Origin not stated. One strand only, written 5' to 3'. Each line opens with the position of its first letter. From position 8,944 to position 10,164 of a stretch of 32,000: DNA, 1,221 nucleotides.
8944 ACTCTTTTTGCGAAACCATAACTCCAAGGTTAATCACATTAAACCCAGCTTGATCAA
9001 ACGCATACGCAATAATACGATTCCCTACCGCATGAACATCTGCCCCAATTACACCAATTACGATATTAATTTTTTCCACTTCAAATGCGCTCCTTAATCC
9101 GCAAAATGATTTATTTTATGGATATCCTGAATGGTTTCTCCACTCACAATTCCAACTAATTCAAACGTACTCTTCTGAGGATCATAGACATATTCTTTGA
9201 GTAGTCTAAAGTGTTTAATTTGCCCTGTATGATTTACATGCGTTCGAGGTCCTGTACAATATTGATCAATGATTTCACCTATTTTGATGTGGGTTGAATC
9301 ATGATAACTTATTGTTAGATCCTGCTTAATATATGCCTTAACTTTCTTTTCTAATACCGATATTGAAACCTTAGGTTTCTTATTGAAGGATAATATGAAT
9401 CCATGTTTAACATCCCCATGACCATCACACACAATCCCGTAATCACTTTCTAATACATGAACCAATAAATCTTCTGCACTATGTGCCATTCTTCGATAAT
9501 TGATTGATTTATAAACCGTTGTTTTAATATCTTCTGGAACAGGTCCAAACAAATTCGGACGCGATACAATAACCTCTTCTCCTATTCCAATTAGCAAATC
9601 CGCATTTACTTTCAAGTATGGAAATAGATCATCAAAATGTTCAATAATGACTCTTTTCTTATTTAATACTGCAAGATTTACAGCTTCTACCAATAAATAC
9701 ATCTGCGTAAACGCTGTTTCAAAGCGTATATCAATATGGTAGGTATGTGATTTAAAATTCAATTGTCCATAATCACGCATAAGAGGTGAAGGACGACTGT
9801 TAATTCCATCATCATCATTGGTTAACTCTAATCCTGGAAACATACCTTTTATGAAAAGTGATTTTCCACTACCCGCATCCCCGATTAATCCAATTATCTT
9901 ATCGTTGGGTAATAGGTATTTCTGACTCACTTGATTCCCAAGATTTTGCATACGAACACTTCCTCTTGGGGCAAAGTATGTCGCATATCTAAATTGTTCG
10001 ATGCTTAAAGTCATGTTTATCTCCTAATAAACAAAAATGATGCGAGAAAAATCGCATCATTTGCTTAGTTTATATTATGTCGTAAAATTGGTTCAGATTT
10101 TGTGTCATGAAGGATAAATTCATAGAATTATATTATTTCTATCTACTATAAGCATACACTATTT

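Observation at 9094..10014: First gene of the mutase operon fuses a P-loop NTPase to an AlaRS/ThrRS 'second additional domain'-like module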

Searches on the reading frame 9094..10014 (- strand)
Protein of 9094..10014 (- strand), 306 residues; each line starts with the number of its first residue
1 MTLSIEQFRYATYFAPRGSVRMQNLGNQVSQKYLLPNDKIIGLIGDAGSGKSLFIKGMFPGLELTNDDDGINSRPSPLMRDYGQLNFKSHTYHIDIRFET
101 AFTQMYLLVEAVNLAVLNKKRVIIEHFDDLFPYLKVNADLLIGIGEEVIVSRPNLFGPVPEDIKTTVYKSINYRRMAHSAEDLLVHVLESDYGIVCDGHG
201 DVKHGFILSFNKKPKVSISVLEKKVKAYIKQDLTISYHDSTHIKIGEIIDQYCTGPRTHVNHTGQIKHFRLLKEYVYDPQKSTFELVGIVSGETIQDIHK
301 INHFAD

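Call 3: search_protein_families(library=pfam, proteins=[window:9094-10014:-], max_evalue=10)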
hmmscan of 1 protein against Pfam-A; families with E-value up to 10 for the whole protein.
window:9094-10014:- (306 aa): 4 families
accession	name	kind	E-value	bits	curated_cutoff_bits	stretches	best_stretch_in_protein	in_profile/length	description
PF02367.23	TsaE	-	1.1e-05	25.9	26.6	1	22-99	7-78/128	Threonylcarbamoyl adenosine biosynthesis protein TsaE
PF07973.19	tRNA_SAD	-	0.00035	20.9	24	1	244-274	5-33/44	Threonyl and Alanyl tRNA synthetase second additional domain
PF03642.18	MAP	-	0.0046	17.7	24.3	1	207-239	17-49/88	MAP domain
PF00005.33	ABC_tran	-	0.089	13.8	25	1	35-60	8-33/137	ABC transporter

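Call 4: search_protein_families(library=ncbifam, proteins=[window:9094-10014:-], max_evalue=10)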
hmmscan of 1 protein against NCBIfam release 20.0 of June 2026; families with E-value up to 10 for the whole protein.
window:9094-10014:- (306 aa): 3 families
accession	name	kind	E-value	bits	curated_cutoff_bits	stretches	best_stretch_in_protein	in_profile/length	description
TIGR00150.1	T6A_YjeE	equivalog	1.8e-05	24.6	60.1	1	21-96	7-75/135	tRNA (adenosine(37)-N6)-threonylcarbamoyltransferase complex ATPase subunit type 1 TsaE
TIGR04521.1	ECF_ATPase_2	equivalog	0.057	12.5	330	1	35-57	28-50/279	energy-coupling factor transporter ATPase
TIGR02770.1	nickel_nikD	equivalog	0.13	11.6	318.7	1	37-58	11-32/230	nickel import ATP-binding protein NikD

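Call 6: find_homologous_proteins(query=window:9094-10014:-, max_evalue=0.001)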
Query window:9094-10014:- (306 aa): 3094 proteins with E <= 0.001 among 4299 candidates; the best 120 are listed.
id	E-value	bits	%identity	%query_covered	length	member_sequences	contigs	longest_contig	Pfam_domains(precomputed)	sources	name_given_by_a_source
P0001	8.3e-196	667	96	100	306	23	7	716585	PF02367.24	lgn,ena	-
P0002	4.2e-195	665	95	100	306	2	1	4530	PF02367.24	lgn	-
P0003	5.6e-193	658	94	100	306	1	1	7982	PF02367.24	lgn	-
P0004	2.8e-186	636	90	100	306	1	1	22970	PF02367.24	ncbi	-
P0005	2.3e-175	600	84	100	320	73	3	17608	-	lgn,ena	-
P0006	7.2e-157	539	75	100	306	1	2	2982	-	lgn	-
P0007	1.2e-156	539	76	100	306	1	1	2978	PF02367.24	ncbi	-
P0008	2.1e-155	535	76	100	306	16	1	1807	-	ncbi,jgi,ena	jgi:tRNA A37 threonylcarbamoyladenosine biosynthesis protein TsaE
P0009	2.9e-155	534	76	100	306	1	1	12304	PF02367.24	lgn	-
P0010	3.1e-155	534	76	100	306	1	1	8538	-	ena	-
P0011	1.5e-154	532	77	99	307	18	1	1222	-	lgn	-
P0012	4.2e-154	530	74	100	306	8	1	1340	-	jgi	-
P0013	5.8e-154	530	74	100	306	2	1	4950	-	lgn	-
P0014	2.6e-153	528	75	100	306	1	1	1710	-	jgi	-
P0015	7.9e-153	526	74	100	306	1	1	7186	-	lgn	-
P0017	1.8e-151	522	74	100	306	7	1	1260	PF02367.24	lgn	-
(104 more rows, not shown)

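Call 7: search_solved_structures(query=window:9094-10014:-, max_evalue=10, show_alignments=3)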
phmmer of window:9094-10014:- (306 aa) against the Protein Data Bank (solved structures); distinct sequences matched with E-value up to 10: 7.
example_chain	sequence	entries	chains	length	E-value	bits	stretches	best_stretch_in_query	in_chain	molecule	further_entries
6n9a_E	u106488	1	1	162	0.0083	18.7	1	36-175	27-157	tRNA threonylcarbamoyladenosine biosynthesis protein TsaE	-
6nak_D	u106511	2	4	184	0.011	18.3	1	35-175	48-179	TsaE | ATPase YjeE, predicted to have essential role in cell wall biosynthesis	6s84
5np9_A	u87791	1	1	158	0.23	14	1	33-96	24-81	tRNA threonylcarbamoyladenosine biosynthesis protein TsaE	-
5mvr_A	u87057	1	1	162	0.23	13.9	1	33-96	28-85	tRNA threonylcarbamoyladenosine biosynthesis protein TsaE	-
4gp6_A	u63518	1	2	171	0.67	12.4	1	31-68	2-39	Metallophosphoesterase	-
4gp7_A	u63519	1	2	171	0.68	12.4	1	31-68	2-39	Metallophosphoesterase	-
4jst_A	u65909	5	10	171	0.68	12.4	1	31-68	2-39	Metallophosphoesterase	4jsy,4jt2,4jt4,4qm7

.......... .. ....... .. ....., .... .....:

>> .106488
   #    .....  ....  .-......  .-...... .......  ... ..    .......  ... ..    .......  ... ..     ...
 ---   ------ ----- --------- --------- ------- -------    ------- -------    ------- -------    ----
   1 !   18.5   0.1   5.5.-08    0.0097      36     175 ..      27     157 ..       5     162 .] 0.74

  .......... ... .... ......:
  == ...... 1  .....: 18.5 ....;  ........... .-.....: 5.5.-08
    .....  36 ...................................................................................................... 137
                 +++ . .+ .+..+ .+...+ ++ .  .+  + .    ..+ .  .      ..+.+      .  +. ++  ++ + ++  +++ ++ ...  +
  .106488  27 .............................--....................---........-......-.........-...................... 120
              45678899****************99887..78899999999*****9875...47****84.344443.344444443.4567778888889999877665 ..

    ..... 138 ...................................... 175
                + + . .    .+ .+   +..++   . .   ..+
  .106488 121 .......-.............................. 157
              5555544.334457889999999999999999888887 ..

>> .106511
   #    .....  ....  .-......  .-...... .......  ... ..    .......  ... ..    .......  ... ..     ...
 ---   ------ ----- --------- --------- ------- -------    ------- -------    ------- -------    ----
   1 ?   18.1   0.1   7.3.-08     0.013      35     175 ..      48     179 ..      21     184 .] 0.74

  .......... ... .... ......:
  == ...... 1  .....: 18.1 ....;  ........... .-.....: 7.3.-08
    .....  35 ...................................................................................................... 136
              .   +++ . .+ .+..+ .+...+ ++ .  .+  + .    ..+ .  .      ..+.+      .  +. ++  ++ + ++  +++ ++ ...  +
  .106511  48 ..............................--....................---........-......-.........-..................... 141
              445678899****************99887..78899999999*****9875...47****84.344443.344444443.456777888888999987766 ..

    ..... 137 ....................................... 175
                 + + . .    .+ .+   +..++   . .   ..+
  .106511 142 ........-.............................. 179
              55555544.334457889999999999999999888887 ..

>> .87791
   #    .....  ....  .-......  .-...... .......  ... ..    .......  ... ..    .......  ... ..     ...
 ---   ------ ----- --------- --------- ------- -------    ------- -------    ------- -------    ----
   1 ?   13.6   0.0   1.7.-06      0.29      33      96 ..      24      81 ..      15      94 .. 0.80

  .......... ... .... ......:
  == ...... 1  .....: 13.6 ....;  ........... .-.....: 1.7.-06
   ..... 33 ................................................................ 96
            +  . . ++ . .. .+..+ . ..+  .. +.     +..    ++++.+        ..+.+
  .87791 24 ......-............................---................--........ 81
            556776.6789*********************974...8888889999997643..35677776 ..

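Call 12: find_related_loci(query=A1, collection=genome_contigs, flank=10000)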
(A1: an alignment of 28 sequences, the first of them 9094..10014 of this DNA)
Query A1 (306 aa) in genome_contigs; peptide patterns used: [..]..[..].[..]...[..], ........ (x = any residue, [..] = any of these).
599 stretches matched a pattern (row limit reached: there are more); 520 encode a relative of the query (tblastn E <= 1e-3); the best 80 are kept; 80 distinct loci.
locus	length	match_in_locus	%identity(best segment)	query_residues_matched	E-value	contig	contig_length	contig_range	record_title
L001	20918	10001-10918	86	1-306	0e+0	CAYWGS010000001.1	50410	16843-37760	MAG TPA_asm: uncultured Erysipelotrichaceae bacterium isolate binchicken_co263_333 genome assembly, contig: NODE_275_len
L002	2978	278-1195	76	1-306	8e-171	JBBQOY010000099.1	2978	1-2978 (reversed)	MAG: Erysipelotrichales bacterium isolate Co_metawrap_154 Cmw_154_k141_3177162_length_2978_cov_20.9436, whole genome sho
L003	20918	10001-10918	77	1-306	6e-162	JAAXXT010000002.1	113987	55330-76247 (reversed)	MAG: Erysipelotrichaceae bacterium isolate W9_Combined_metabat2_129 W9_Combined_metabat2_129_NODE_91, whole genome shotg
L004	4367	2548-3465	76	1-306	2e-165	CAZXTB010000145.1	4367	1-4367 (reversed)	MAG TPA_asm: uncultured Erysipelotrichaceae bacterium isolate SRP272421_co2_81 genome assembly, contig: NODE_85725_lengt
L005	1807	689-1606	76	1-306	1e-174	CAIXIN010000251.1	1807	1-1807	uncultured bacterium isolate Loclat_bin-03787 genome assembly, contig: bin-03787:251/284, whole genome shotgun sequence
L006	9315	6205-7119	77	2-306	8e-161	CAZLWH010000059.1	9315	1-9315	MAG TPA_asm: uncultured Erysipelotrichaceae bacterium isolate SRP272421_co2_819 genome assembly, contig: NODE_27827_leng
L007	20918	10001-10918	74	1-306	1e-156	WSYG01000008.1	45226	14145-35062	MAG: Erysipelotrichaceae bacterium isolate X3_MetaBAT.3 scaffold_559, whole genome shotgun sequence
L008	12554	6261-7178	71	1-306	1e-153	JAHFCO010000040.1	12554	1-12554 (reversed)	MAG: Bacillota bacterium isolate nzgw223 NODE_3460_length_12555_cov_3.791298, whole genome shotgun sequence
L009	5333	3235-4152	71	1-306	8e-154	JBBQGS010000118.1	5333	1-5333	MAG: Erysipelotrichales bacterium isolate Co_metawrap_945 Cmw_945_k141_6549561_length_5333_cov_7.0000, whole genome shot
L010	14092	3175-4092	67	1-306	2e-145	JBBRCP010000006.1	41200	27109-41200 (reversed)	MAG: Erysipelotrichales bacterium isolate Co_metawrap_2408 Cmw_2408_k141_12112684_length_41200_cov_10.9990, whole genome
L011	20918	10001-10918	64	1-306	1e-130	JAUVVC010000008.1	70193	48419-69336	MAG: Erysipelotrichaceae bacterium isolate CSMAG_1154 CSMAG_1154_k127_6180155_length_70193_cov_20.0137, whole genome sho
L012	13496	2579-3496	64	1-306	2e-130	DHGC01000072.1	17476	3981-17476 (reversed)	MAG TPA_asm: Erysipelotrichaceae bacterium UBA4808 UBA4808_contig_35229, whole genome shotgun sequence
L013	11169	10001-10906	58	1-302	2e-117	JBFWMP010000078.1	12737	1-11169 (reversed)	MAG: Clostridia bacterium isolate CA_2019_NHSR_92 NODE_10455_length_12737_cov_5.939810_NHSR, whole genome shotgun sequen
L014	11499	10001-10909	56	1-302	4e-114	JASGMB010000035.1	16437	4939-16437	MAG: Clostridiales bacterium isolate DJKA123_ANT-F21_bin.21 scaffold_1257, whole genome shotgun sequence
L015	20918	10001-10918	55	1-305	5e-113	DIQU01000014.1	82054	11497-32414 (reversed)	MAG TPA_asm: Firmicutes bacterium UBA5454 UBA5454_contig_11286, whole genome shotgun sequence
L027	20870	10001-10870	55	6-296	7e-105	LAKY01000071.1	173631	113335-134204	Clostridiales bacterium PH28_bin88 ph28_9, whole genome shotgun sequence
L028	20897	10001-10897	53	6-302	8e-105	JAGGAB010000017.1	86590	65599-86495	MAG: Bacillota bacterium isolate CTSoil_079 scaffold_76, whole genome shotgun sequence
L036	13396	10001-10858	53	6-291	1e-103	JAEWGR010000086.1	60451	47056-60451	MAG: Bacillota bacterium isolate OH_PBlB_39 k127_424835, whole genome shotgun sequence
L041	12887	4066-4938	55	6-297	4e-103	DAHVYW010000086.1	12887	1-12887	MAG TPA_asm: Bacillota bacterium isolate clean791 k141_190219, whole genome shotgun sequence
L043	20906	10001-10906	55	1-302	2e-103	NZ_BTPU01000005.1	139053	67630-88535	Vallitalea maricola strain AN17-2 sequence005, whole genome shotgun sequence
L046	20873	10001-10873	53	10-302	2e-102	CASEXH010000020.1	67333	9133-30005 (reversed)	uncultured Firmicutes bacterium isolate A106_L4_349349_idba_bin.108 genome assembly, contig: A106_L4_349349_idba_bin.108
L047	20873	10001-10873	53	10-302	2e-102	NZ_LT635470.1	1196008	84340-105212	Blautia sp. Marseille-P3201T, whole genome shotgun sequence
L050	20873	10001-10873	53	10-302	9e-103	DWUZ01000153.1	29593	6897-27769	MAG TPA_asm: Candidatus Blautia ornithocaccae isolate ChiBcec1-3711 ChiBcec1__C44053_L29593_SAMN08009753, whole genome s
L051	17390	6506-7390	52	10-305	1e-102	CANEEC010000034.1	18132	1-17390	MAG TPA_asm: uncultured Clostridia bacterium isolate SRR18439535_bin.31_metawrap_v1.3_MAG genome assembly, contig: NODE.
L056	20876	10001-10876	53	2-294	2e-102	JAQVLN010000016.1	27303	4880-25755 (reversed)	MAG: Desulfitobacteriaceae bacterium isolate STF1_110 NODE_3917_length_27303_cov_4.324845_Sandtown_F1, whole genome shot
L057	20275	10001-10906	52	6-305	4e-102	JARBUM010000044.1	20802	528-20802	MAG: Pelosinus sp. isolate L_E1_T20_C_bin.69 scaffold_3169, whole genome shotgun sequence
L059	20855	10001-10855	53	6-291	4e-102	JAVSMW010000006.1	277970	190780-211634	MAG: Thermincola sp. isolate NRBC_bin_10V2 Thermincola_NRBC_Contig_06, whole genome shotgun sequence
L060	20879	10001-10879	55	10-306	6e-102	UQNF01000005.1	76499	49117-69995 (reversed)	uncultured Clostridium sp. isolate UMGS453 genome assembly, contig: NODE_142_length_76499_cov_7.576056, whole genome sho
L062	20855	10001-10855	53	6-290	4e-102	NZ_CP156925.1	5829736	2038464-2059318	Sporomusa rhizae strain DSM 16652 chromosome, complete genome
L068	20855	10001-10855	52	6-291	1e-101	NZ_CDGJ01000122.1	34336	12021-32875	Acididesulfobacillus acetoxydans strain INE, whole genome shotgun sequence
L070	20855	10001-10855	53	6-290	2e-101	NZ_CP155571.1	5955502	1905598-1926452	Sporomusa acidovorans DSM 3132 chromosome, complete genome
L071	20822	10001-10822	55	6-279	1e-101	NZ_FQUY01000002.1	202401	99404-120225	Desulforamulus putei DSM 12395, whole genome shotgun sequence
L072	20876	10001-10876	55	10-303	4e-101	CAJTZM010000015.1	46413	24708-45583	MAG TPA_asm: uncultured Oscillospiraceae bacterium isolate MGBC116419 genome assembly, contig: MGBC116419.15, whole geno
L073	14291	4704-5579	52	4-297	3e-101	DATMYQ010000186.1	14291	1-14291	MAG TPA_asm: Patescibacteria group bacterium isolate SMAG_U13152 k141_74982, whole genome shotgun sequence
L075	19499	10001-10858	55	6-291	3e-101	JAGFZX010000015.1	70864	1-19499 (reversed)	MAG: Bacillota bacterium isolate CTSoil_075 scaffold_18, whole genome shotgun sequence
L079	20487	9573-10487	51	1-302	9e-101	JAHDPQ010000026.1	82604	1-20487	MAG: Oscillospiraceae bacterium isolate SM1-B17.1 k141_9826, whole genome shotgun sequence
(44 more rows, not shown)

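Call 15: predict_structure(alignment_id=A1)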
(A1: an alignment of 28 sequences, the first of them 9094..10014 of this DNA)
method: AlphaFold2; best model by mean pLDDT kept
length: 306 residues; sequences in the alignment: 28
mean_pLDDT: 84.3   pTM: 0.73
mean pLDDT of the five models: 84.3, 82.1, 82.0, 79.7, 57.5
residues with pLDDT >= 90: 143; 70-90: 121; 50-70: 29; < 50: 13
segments of 3 or more residues with pLDDT < 50: 1-8, 303-306
pLDDT, mean of each block of 10 residues (from residue 1): 48 75 90 90 83 89 66 75 90 88 90 95 93 90 86 73 84 89 95 90 87 94 97 91 91 77 95 88 91 65 39
secondary structure, 60 per line:
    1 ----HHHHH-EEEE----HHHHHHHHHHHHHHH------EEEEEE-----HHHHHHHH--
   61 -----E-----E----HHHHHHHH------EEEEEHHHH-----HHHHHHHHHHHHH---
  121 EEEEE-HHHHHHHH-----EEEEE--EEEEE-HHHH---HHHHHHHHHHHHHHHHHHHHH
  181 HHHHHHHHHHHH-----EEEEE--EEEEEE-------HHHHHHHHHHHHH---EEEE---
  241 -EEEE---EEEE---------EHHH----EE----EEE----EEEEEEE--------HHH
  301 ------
elements in order: H5-9 E11-14 H19-33 E40-45 H51-58 H77-84 E91-95 H96-99 H105-117 E121-125 H127-134 E140-144 E147-151 H153-156 H160-192 E198-202 E205-210 H218-230 E234-237 E242-245 E249-252 E276-278 E283-289

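Call 22: fold_search(model_id=the predicted structure, library=pdb)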
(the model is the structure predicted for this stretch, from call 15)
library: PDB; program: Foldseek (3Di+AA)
matches with E <= 10: 1286; with E <= 0.001: 17
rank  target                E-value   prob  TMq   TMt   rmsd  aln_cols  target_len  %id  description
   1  9iuw                  5.3e-06  1.00  0.34  0.47   5.9       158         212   17  Structure of AlaX-M trans-editing enzyme from Pyrococcus furiosus (released 2025-07-30)
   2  6nak_D                1.6e-05  1.00  0.34  0.58   7.6       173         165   17  BACTERIAL PROTEIN COMPLEX TM BDE complex (released 2023-04-26)
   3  2zze_A                1.7e-05  1.00  0.35  0.16   5.3       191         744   12  Crystal structure of alanyl-tRNA synthetase without oligomerization domain in lysine-methylated form (released 2009-07-21)
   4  1fl9_A                1.9e-05  1.00  0.32  0.56   6.9       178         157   15  THE YJEE PROTEIN (released 2002-08-07)
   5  1htw_A                2.9e-05  1.00  0.31  0.54   7.2       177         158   18  COMPLEX OF HI0065 WITH ADP AND MAGNESIUM (released 2002-08-07)
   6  6s84_B                3.4e-05  1.00  0.31  0.54   8.0       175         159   18  TsaBDE complex from Thermotoga maritima (released 2019-07-17)
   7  2zzg_A                4.1e-05  1.00  0.34  0.16   5.3       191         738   13  Crystal structure of alanyl-tRNA synthetase in complex with 5''-O-(N-(L-alanyl)-sulfamyoxyl) adenine without oligomeri (released 2009-07-21)
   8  3kew_A                4.4e-05  1.00  0.35  0.45   5.2       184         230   11  Crystal structure of probable alanyl-trna-synthase from Clostridium perfringens (released 2009-11-03)
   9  1v7o_B                4.6e-05  1.00  0.33  0.61   3.9       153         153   14  Alanyl-tRNA synthetase editing domain homologue protein from Pyrococcus horikoshii (released 2004-01-13)
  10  6n9a_E                6.3e-05  1.00  0.32  0.56   7.8       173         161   18  Crystal Structure of Thermotoga maritima threonylcarbamoyladenosine biosynthesis complex TsaB2D2E2 bound to ATP and ca (released 2019-05-22)
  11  2zzg_B                7.1e-05  1.00  0.35  0.16   5.3       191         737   14  Crystal structure of alanyl-tRNA synthetase in complex with 5''-O-(N-(L-alanyl)-sulfamyoxyl) adenine without oligomeri (released 2009-07-21)
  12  6s84_E                1.0e-04  1.00  0.33  0.58   7.6       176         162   16  TsaBDE complex from Thermotoga maritima (released 2019-07-17)
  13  3rhu_A                1.1e-04  1.00  0.30  0.57   4.5       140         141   14  Epitope backbone grafting by computational design for improved presentation of linear epitopes on scaffold proteins (released 2011-11-09)
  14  1v7o_A                1.4e-04  1.00  0.30  0.54   4.1       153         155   15  Alanyl-tRNA synthetase editing domain homologue protein from Pyrococcus horikoshii (released 2004-01-13)
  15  3kew_B                1.5e-04  1.00  0.35  0.45   5.1       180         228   11  Crystal structure of probable alanyl-trna-synthase from Clostridium perfringens (released 2009-11-03)
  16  5np9                  2.8e-04  1.00  0.30  0.54   8.1       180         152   16  Crystal structure of Bacillus subtilis YdiB in complex with ADP (released 2018-05-30)
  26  1qf6_A                3.0e-03  1.00  0.30  0.15   4.7       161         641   15  STRUCTURE OF E. COLI THREONYL-TRNA SYNTHETASE COMPLEXED WITH ITS COGNATE TRNA (released 1999-05-06)
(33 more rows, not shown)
